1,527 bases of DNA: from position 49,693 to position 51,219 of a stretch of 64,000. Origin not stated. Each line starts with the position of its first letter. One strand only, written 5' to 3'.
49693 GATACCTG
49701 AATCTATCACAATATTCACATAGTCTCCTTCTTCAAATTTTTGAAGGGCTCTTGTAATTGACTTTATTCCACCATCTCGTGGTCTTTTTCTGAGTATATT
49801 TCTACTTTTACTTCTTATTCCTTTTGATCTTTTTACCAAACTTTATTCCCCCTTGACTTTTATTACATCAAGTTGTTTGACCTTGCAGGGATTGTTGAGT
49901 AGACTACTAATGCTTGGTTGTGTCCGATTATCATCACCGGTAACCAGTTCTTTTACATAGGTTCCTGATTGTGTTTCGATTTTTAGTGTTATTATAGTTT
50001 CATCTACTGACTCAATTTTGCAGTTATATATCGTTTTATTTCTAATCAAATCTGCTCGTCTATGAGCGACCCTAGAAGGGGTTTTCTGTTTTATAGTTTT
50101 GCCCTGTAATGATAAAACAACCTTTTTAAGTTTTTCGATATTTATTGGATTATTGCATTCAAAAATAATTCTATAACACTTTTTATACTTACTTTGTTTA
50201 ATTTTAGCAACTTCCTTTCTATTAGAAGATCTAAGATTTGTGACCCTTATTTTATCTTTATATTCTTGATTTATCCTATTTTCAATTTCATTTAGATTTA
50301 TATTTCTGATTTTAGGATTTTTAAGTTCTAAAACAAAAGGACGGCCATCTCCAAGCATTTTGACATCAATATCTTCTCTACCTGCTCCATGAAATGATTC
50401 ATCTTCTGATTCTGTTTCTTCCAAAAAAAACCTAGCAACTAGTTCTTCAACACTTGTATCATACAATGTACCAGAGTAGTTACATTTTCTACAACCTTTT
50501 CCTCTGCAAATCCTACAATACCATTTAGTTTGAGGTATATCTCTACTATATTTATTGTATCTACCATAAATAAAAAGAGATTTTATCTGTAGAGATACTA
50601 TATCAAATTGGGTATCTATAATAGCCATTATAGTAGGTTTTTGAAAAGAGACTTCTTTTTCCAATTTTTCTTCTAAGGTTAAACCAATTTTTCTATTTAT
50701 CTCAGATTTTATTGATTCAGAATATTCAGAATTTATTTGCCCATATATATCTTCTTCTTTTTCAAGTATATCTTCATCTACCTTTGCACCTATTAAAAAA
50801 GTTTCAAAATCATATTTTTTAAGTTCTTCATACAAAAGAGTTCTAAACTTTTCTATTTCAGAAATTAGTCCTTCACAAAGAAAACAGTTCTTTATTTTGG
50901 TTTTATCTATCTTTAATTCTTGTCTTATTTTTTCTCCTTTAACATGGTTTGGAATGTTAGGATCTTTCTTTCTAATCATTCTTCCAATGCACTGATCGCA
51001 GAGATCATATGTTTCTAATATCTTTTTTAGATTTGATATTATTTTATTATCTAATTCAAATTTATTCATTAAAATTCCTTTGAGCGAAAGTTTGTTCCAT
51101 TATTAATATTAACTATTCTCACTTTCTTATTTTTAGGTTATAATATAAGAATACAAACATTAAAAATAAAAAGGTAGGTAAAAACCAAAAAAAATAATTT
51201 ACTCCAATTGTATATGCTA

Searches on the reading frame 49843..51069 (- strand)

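Call 35: search_protein_families(library=pfam, proteins=[window:49843-51069:-], max_evalue=0.00001)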
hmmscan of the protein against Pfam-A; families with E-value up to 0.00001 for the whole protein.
window:49843-51069:- (408 aa): 2 families
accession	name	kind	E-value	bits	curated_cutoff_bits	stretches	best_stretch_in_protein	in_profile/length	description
PF21238.2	Pus10_C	-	2.2e-75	253.6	27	1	166-405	1-231/232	Pus10, C-terminal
PF22023.1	Pus10_THUMP_arc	-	1e-19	70.9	28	1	80-152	6-78/78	Pus10 THUMP domain, archaeal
